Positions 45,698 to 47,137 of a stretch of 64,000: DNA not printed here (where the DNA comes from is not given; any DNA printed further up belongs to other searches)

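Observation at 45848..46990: Phage T4 Rnl2-type / kinetoplastid-REL-type RNA ligase in a free-living eukaryote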

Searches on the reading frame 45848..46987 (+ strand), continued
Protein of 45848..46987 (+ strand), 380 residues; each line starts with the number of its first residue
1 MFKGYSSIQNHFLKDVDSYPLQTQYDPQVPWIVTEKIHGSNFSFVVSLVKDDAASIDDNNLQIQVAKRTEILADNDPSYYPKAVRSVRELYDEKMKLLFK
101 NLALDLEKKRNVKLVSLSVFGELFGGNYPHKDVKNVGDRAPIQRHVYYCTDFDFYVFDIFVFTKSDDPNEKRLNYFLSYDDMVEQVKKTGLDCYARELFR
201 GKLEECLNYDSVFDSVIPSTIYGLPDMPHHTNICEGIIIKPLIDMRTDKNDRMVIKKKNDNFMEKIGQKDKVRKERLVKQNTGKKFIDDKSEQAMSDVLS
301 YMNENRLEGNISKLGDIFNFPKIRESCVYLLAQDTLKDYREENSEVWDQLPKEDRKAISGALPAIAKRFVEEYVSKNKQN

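Call 31: find_homologous_proteins(query=P0055, max_evalue=0.001)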
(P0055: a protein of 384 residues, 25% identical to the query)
Query P0055 (384 aa): 120 proteins with E <= 0.001 among 5626 candidates.
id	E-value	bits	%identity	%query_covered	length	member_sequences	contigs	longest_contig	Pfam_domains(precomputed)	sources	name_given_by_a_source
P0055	3.2e-256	867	100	100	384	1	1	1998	PF09414.16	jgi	jgi:RNA-editing ligase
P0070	1.2e-142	493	59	98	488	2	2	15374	PF09414.16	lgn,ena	-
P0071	6.1e-141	488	57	99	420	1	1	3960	PF18043.7,PF09414.16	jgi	jgi:RNA-editing ligase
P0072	7.8e-133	461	57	96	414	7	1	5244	PF18043.7,PF09414.16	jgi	jgi:RNA-editing ligase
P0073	6.9e-131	455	54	99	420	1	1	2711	PF18043.7,PF09414.16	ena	-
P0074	3.8e-124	432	51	96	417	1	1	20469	PF18043.7,PF09414.16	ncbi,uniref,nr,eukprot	ncbi:mitochondrial RNA ligase 2 [Leptomonas seymouri]|uniref:RNA ligase (ATP) n=1 Tax=Leptomonas sey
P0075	2.9e-123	430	51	96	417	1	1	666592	PF18043.7,PF09414.16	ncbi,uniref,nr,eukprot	ncbi:putative mitochondrial mitochondrial RNA ligase 2 [Leptomonas pyrrhocoris]|uniref:RNA ligase (A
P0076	3.5e-122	426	51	95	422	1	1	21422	PF09414.16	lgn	-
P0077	4.1e-121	423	51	96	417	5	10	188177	PF18043.7,PF09414.16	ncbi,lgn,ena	ncbi:mitochondrial RNA ligase 2 [Lotmaria passim]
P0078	5.1e-121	422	50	96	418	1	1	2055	PF18043.7,PF09414.16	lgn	-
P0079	5.2e-121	422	51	96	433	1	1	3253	PF09414.16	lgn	-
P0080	8.2e-121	422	57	90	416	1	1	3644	PF18043.7,PF09414.16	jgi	jgi:RNA-editing ligase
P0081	1.0e-120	421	50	96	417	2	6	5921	PF18043.7,PF09414.16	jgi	jgi:RNA-editing ligase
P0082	1.6e-118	414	49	96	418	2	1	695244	PF18043.7,PF09414.16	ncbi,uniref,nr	ncbi:mitochondrial RNA ligase 2 [Leishmania tarentolae]|uniref:RNA ligase (ATP) n=1 Tax=Leishmania t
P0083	5.2e-118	412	49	96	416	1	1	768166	PF18043.7,PF09414.16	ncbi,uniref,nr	ncbi:hypothetical protein JKF63_06032 [Porcisia hertigi]|uniref:RNA ligase (ATP) n=1 Tax=Porcisia he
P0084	1.0e-117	411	50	97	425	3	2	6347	PF18043.7,PF09414.16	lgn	-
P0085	1.1e-117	411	49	96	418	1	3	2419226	PF18043.7,PF09414.16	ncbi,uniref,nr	ncbi:mitochondrial RNA ligase 2 [Leishmania panamensis]|uniref:RNA ligase (ATP) n=1 Tax=Leishmania s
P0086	1.1e-117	411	49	96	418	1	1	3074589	PF18043.7,PF09414.16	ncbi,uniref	ncbi:mitochondrial RNA ligase 2 [Leishmania panamensis]|uniref:RNA ligase (ATP) n=1 Tax=Leishmania p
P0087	2.0e-117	410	49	96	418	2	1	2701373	PF18043.7,PF09414.16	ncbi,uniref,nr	ncbi:mitochondrial RNA ligase 2 [Leishmania guyanensis]|uniref:RNA ligase (ATP) n=1 Tax=Leishmania g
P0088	5.8e-117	409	49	96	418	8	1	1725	PF18043.7,PF09414.16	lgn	-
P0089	6.2e-117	409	49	97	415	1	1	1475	PF18043.7,PF09414.16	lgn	-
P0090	1.8e-115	404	50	99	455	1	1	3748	PF09414.16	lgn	-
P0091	2.6e-115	403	48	97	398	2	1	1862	PF18043.7,PF09414.16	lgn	-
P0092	6.9e-115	402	48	96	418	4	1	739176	PF18043.7,PF09414.16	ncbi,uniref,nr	ncbi:hypothetical protein CUR178_05914 [Leishmania enriettii]|uniref:RNA ligase (ATP) n=1 Tax=Leishm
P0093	7.6e-115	402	48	96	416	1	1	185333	PF18043.7,PF09414.16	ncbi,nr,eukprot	ncbi:unnamed protein product [Phytomonas sp. EM1]|nr:unnamed protein product [Phytomonas sp. EM1]|eu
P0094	1.0e-113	398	49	96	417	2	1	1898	PF18043.7,PF09414.16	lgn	-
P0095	5.7e-113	396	49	96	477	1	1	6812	PF09414.16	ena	-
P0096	2.0e-112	394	47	98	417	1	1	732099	PF18043.7,PF09414.16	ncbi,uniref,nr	ncbi:hypothetical protein LSCM1_06504 [Leishmania martiniquensis]|uniref:RNA ligase (ATP) n=1 Tax=Le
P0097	1.8e-111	391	47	97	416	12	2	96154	PF18043.7,PF09414.16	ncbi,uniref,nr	ncbi:REL2 [Trypanosoma cruzi Dm28c]|uniref:RNA ligase (ATP) n=1 Tax=Trypanosoma cruzi Dm28c TaxID=14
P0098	1.9e-111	391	49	94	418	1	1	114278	PF18043.7,PF09414.16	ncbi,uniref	ncbi:mitochondrial RNA ligase 2 [Novymonas esmeraldas]|uniref:RNA ligase (ATP) n=1 Tax=Novymonas esm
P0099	4.4e-111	390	47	97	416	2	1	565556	PF18043.7,PF09414.16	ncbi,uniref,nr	ncbi:putative REL2 [Trypanosoma theileri]|uniref:RNA ligase (ATP) n=1 Tax=Trypanosoma theileri TaxID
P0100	7.6e-111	389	49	96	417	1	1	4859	PF18043.7,PF09414.16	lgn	-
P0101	9.1e-111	388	47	97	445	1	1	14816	PF18043.7,PF09414.16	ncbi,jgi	jgi:RNA-editing ligase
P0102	9.7e-111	388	49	100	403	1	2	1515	PF18043.7,PF09414.16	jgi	jgi:RNA-editing ligase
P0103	1.7e-110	388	49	98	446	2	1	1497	PF18043.7,PF09414.16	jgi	-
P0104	1.7e-110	388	48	98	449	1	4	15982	PF18043.7,PF09414.16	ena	-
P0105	3.8e-110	386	47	95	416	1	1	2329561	PF18043.7,PF09414.16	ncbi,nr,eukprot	ncbi:unnamed protein product [Phytomonas sp. Hart1]|nr:unnamed protein product [Phytomonas sp. Hart1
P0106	1.3e-109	385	47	96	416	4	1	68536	PF18043.7,PF09414.16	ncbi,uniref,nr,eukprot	ncbi:RNA editing ligase [Trypanosoma rangeli]|uniref:RNA ligase (ATP) n=1 Tax=Trypanosoma rangeli Ta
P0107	3.0e-109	383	48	97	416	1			PF18043.7,PF09414.16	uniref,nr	uniref:RNA ligase (ATP) n=1 Tax=Trypanosoma congolense (strain IL3000) TaxID=1068625 RepID=G0UJ27_TR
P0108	3.2e-109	383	47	97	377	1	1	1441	PF18043.7,PF09414.16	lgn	-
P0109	1.7e-108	381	46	100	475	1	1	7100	PF18043.7,PF09414.16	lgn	-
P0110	1.8e-108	381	47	97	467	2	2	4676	PF18043.7,PF09414.16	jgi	jgi:RNA-editing ligase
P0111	5.5e-108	379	46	98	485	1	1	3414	PF18043.7,PF09414.16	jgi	jgi:RNA-editing ligase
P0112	1.2e-107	378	46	97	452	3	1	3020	PF18043.7,PF09414.16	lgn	-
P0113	1.4e-107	378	46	95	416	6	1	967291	PF18043.7,PF09414.16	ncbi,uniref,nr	ncbi:RNA editing ligase, KREL2 [Trypanosoma brucei equiperdum]|uniref:RNA ligase (ATP) n=1 Tax=Trypa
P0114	1.6e-107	378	45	97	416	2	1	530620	PF18043.7,PF09414.16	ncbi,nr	ncbi:KREL2 [Trypanosoma vivax]|nr:KREL2 [Trypanosoma vivax]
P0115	1.1e-106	375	45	98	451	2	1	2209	PF18043.7,PF09414.16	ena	-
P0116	2.7e-106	374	45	97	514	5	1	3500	PF18043.7,PF09414.16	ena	-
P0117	3.1e-106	374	43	97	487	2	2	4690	PF18043.7,PF09414.16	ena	-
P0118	2.6e-105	371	44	96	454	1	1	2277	PF09414.16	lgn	-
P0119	1.8e-94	335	43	95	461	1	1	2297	PF09414.16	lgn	-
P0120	1.1e-91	326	56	69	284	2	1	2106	PF09414.16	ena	-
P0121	8.3e-89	316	43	99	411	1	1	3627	PF18043.7,PF09414.16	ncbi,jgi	jgi:RNA-editing ligase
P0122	7.6e-84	300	41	96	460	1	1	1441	PF09414.16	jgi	-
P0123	1.9e-83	299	41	97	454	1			PF09414.16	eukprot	eukprot:PhM_4_TR5964/c0_g1_i1/m.3879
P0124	3.3e-83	298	41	96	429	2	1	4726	PF09414.16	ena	-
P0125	1.7e-82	295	40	98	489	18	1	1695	PF09414.16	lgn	-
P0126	6.1e-82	294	40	98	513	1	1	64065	PF09414.16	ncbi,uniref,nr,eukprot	ncbi:kinetoplastid RNA editing ligases 1 [Leptomonas seymouri]|uniref:RNA ligase (ATP) n=1 Tax=Lepto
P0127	1.1e-81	293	40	97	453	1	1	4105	PF09414.16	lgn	-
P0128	1.4e-80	289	41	97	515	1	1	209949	PF09414.16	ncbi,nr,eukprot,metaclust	ncbi:unnamed protein product [Phytomonas sp. EM1]|nr:unnamed protein product [Phytomonas sp. EM1]|eu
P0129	1.5e-80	289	39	100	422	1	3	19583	PF18043.7,PF09414.16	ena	-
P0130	2.5e-80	288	39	98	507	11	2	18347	PF09414.16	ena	-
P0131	6.9e-80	287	40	95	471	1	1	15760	PF09414.16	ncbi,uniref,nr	ncbi:REL1 protein [Trypanosoma conorhini]|uniref:RNA-editing ligase 1, mitochondrial n=1 Tax=Trypano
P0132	1.1e-79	286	42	96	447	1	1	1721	PF09414.16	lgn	-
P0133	1.5e-79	286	42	95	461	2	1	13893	PF09414.16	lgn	-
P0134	2.0e-79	285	47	75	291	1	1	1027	PF09414.16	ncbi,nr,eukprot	ncbi:RNA-editing ligase [Angomonas deanei]|nr:RNA-editing ligase [Angomonas deanei]|eukprot:EPY29391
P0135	2.1e-79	285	40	97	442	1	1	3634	PF18043.7,PF09414.16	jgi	jgi:RNA-editing ligase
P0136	2.6e-79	285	40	97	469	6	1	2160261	PF09414.16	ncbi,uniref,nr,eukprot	ncbi:RNA editing complex protein [Trypanosoma brucei gambiense DAL972]|uniref:RNA-editing ligase 1, 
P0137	4.4e-79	284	38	97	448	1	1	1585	PF09414.16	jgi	-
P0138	5.2e-79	284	39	98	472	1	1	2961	PF18043.7,PF09414.16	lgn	-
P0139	6.8e-79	284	40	97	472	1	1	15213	PF09414.16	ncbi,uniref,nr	ncbi:mitochondrial RNA editing ligase 1 [Trypanosoma grayi]|uniref:mitochondrial RNA editing ligase 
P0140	2.0e-78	282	40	95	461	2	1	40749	PF09414.16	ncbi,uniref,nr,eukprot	ncbi:REL1 protein [Trypanosoma rangeli]|uniref:RNA ligase (ATP) n=1 Tax=Trypanosoma rangeli TaxID=56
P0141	2.4e-78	282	38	97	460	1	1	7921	PF09414.16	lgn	-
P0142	3.3e-78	281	39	96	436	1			PF18043.7,PF09414.16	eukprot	eukprot:Tbor_TRINITY_DN1472_c0_g1::TRINITY_DN1472_c0_g1_i1::g.598::m.598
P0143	3.4e-78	281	40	96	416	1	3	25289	PF09414.16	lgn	-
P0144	1.3e-77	279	37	98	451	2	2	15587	PF09414.16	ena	-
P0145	1.3e-77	279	39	98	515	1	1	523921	PF09414.16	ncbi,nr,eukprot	ncbi:unnamed protein product [Phytomonas sp. Hart1]|nr:unnamed protein product [Phytomonas sp. Hart1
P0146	1.7e-77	279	41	96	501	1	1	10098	PF09414.16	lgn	-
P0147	2.7e-77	278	40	95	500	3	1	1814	PF09414.16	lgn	-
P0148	3.3e-77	278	40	95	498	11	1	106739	PF09414.16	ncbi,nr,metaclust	ncbi:mitochondrial RNA editing ligase 1 [Trypanosoma cruzi Dm28c]|nr:mitochondrial RNA editing ligas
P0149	5.0e-77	278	39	95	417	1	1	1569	PF18043.7,PF09414.16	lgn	-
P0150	5.9e-77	277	39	95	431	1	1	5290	PF18043.7,PF09414.16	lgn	-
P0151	1.2e-76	276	38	97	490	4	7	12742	PF09414.16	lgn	-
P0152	1.5e-76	276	39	97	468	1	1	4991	PF09414.16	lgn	-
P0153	2.8e-76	275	38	98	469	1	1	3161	PF09414.16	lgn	-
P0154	3.3e-76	275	48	70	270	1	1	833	PF18043.7,PF09414.16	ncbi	ncbi:mitochondrial RNA ligase 2, putative, partial [Bodo saltans]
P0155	3.6e-76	275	39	98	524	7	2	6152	PF09414.16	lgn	-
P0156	7.0e-76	274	39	96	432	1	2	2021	PF09414.16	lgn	-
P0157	6.6e-75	271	38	96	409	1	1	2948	PF18043.7,PF09414.16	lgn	-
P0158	1.1e-74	270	38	97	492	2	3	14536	PF09414.16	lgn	-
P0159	1.3e-74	270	38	95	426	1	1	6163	PF18043.7,PF09414.16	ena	-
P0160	1.0e-73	267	38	96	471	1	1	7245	PF09414.16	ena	-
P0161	2.5e-73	265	38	95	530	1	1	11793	PF18043.7,PF09414.16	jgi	jgi:RNA-editing ligase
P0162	4.2e-73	265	37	95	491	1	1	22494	PF18043.7,PF09414.16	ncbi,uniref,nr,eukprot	ncbi:RNA editing ligase, putative [Bodo saltans]|uniref:RNA ligase (ATP) n=1 Tax=Bodo saltans TaxID=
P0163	8.1e-73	264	39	93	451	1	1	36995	PF18043.7,PF09414.16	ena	-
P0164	2.7e-72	262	36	96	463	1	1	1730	PF09414.16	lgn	-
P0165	1.0e-69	253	38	89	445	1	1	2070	PF09414.16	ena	-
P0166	1.6e-68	250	38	86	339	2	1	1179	PF09414.16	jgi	jgi:RNA-editing ligase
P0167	1.6e-67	246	53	55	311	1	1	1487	PF09414.16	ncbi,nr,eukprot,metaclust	ncbi:RNA editing ligase [Angomonas deanei]|nr:RNA editing ligase [Angomonas deanei]|eukprot:EPY40852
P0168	1.4e-62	230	36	94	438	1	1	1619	PF18043.7,PF09414.16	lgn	-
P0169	5.3e-61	225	37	94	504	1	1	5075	PF18043.7,PF09414.16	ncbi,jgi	jgi:RNA-editing ligase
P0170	4.1e-60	222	35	95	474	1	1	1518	PF18043.7,PF09414.16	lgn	-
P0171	2.8e-54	203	41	68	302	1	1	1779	PF09414.16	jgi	-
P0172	4.2e-24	103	32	59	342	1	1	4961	PF18043.7,PF09414.16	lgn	-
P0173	4.7e-20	90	30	66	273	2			PF09414.16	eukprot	eukprot:278819_1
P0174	4.3e-19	87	34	61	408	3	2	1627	PF18043.7,PF09414.16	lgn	-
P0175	3.2e-18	84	29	93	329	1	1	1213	PF18043.7,PF09414.16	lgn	-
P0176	6.0e-18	83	31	68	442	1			PF18043.7,PF09414.16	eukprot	eukprot:gnl/MRDRNA2_/MRDRNA2_27371_c0_seq1.p1 gnl/MRDRNA2_/MRDRNA2_27371_c0~~gnl/MRDRNA2_/MRDRNA2_27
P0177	8.7e-18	83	36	61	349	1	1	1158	PF18043.7,PF09414.16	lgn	-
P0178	1.5e-17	82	30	90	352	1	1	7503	PF18043.7,PF09414.16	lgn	-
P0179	5.9e-17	80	32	60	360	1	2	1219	PF18043.7,PF09414.16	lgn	-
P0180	1.7e-16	78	29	79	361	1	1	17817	PF18043.7,PF09414.16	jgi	-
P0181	3.0e-16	78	32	60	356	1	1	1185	PF18043.7,PF09414.16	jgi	jgi:Rnl2 family RNA ligase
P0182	3.6e-16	77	33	59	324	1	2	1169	PF18043.7,PF09414.16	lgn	-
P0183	6.5e-16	76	31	60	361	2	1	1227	PF18043.7,PF09414.16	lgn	-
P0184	6.7e-15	73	30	86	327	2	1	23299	PF18043.7,PF09414.16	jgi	jgi:Rnl2 family RNA ligase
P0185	3.7e-14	71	32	60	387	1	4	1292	PF18043.7,PF09414.16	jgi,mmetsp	mmetsp:Transcript_38577/g.81991 ORF Transcript_38577/g.81991 Transcript_38577/m.81991 type:complete 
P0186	1.7e-12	65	30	85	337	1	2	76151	PF18043.7,PF09414.16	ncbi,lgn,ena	-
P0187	2.0e-12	65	31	61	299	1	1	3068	PF09414.16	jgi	jgi:Rnl2 family RNA ligase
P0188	6.9e-11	60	30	62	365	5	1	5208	PF09414.16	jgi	jgi:Rnl2 family RNA ligase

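Call 33: get_annotated_region(hit=H1, flank=6000)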
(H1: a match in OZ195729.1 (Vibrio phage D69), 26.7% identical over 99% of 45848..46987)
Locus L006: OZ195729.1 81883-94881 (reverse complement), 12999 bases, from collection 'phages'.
description: Vibrio phage D69 genome assembly, chromosome: VPD69_1.
organism: Vibrio phage D69 (NCBI taxid 3105312)
taxonomy: Viruses
host: -; source: Seawater and oysters mix; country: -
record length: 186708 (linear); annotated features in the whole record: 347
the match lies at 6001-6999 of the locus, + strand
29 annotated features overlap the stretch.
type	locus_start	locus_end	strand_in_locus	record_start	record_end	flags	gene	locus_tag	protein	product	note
CDS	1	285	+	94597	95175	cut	-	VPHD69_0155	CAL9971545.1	hypothetical protein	-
CDS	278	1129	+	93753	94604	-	-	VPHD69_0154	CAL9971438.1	ribose-phosphate pyrophosphokinase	-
CDS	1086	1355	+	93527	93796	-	-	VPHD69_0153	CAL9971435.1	hypothetical protein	-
CDS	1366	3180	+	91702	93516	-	-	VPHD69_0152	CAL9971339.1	nicotinamide phosphoribosyl transferase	-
CDS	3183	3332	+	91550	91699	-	-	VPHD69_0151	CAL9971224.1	hypothetical protein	-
CDS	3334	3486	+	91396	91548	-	-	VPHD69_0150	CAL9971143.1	hypothetical protein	-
CDS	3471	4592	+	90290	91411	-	-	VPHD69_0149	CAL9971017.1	ATPase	-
CDS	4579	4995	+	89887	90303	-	-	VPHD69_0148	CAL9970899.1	hypothetical protein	-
CDS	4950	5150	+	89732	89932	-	-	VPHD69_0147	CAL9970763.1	hypothetical protein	-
CDS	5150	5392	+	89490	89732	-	-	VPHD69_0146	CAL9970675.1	hypothetical protein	-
CDS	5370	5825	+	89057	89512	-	-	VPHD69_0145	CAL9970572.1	hypothetical protein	-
CDS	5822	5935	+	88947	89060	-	-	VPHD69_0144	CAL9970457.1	hypothetical protein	-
CDS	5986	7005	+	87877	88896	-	-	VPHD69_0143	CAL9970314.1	RNA ligase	-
CDS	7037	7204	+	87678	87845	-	-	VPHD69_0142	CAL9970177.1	hypothetical protein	-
CDS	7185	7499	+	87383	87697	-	-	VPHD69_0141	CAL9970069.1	hypothetical protein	-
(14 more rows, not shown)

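Call 34: get_annotated_region(hit=H10, flank=0)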
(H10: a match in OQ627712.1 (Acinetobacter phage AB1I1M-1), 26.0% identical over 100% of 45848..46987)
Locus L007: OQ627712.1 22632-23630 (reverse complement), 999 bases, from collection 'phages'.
description: Acinetobacter phage AB1I1M-1, complete genome.
organism: Acinetobacter phage AB1I1M-1 (NCBI taxid 3035939)
taxonomy: Viruses
host: Acinetobacter baumannii; source: -; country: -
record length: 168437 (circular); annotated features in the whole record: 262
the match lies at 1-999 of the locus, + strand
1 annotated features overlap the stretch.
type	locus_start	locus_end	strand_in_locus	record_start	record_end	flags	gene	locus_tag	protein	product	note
CDS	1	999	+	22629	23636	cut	-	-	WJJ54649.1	RNA ligase 2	-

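Call 39: predict_structure(alignment_id=A2)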
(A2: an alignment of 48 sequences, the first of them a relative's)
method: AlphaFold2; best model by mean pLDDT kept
length: 380 residues; sequences in the alignment: 48
mean_pLDDT: 90.6   pTM: 0.87
mean pLDDT of the five models: 90.6, 89.1, 89.1, 88.9, 88.6
residues with pLDDT >= 90: 280; 70-90: 68; 50-70: 31; < 50: 1
segments of 3 or more residues with pLDDT < 50: none
pLDDT, mean of each block of 10 residues (from residue 1): 86 64 86 96 96 85 95 91 96 98 96 96 96 94 92 98 91 93 98 97 95 95 94 94 91 91 58 66 78 93 90 90 96 95 94 95 96 89
secondary structure, 60 per line:
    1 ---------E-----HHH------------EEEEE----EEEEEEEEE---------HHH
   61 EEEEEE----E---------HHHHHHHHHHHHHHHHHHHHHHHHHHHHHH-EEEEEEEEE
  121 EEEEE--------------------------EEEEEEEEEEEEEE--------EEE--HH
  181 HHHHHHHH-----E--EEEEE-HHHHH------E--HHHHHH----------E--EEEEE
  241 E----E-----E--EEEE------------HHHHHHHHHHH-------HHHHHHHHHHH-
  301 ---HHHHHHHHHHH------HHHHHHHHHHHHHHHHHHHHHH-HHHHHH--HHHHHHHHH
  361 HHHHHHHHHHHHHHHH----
elements in order: E31-35 E40-48 E61-66 H81-110 E112-125 E152-165 E174-176 H179-188 E197-201 H203-207 H217-222 E236-241 E255-258 H271-281 H289-299 H304-314 H321-342 H344-349 H352-376

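Call 41: find_encoding_contigs(protein=P0021, flank=8000, max_places=1)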
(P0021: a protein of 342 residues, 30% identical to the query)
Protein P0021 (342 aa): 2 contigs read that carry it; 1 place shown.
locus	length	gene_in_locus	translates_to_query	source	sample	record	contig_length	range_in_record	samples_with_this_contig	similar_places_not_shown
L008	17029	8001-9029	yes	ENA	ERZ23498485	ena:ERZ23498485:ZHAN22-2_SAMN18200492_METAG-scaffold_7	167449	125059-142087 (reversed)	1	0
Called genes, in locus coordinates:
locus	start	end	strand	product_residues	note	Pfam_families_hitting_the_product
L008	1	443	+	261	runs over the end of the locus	-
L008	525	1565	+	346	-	-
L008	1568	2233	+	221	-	-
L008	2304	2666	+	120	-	-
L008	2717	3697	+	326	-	PF10127:RlaP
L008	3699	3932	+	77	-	-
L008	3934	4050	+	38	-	-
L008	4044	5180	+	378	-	PF02511:Thy1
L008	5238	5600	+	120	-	PF00072:Response_reg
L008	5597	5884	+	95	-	-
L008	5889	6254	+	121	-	PF00072:Response_reg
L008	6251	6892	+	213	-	PF00989:PAS (weak), PF13188:PAS_8 (weak), PF13426:PAS_9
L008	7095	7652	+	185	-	PF02518:HATPase_c, PF14501:HATPase_c_5 (weak), PF13589:HATPase_c_3 (weak)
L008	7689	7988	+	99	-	PF00072:Response_reg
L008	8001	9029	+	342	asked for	PF09414:RNA_ligase, PF18043:T4_Rnl2_C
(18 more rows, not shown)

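Call 42: find_encoding_contigs(protein=P0186, flank=8000, max_places=1)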
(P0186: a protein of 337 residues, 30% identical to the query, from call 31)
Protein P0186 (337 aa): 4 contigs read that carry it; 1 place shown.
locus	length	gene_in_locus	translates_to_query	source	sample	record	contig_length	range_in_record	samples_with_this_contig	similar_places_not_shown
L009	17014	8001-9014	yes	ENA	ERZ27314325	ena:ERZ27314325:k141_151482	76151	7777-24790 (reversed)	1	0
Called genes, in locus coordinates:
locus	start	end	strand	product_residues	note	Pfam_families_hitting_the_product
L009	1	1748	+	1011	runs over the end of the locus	PF00675:Peptidase_M16 (weak), PF05193:Peptidase_M16_C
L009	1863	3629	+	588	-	PF00496:SBP_bac_5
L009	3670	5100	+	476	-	PF00528:BPD_transp_1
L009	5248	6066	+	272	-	PF08011:PDDEXK_9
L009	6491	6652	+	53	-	-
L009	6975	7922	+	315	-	PF00561:Abhydrolase_1, PF12146:Hydrolase_4 (faint), PF12697:Abhydrolase_6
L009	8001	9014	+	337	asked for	PF09414:RNA_ligase, PF18043:T4_Rnl2_C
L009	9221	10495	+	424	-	-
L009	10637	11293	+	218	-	-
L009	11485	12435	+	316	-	PF03747:ADP_ribosyl_GH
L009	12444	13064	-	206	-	PF01810:LysE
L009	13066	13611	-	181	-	PF00588:SpoU_methylase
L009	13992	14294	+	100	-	PF02482:Ribosomal_S30AE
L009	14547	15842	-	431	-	PF00464:SHMT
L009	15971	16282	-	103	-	-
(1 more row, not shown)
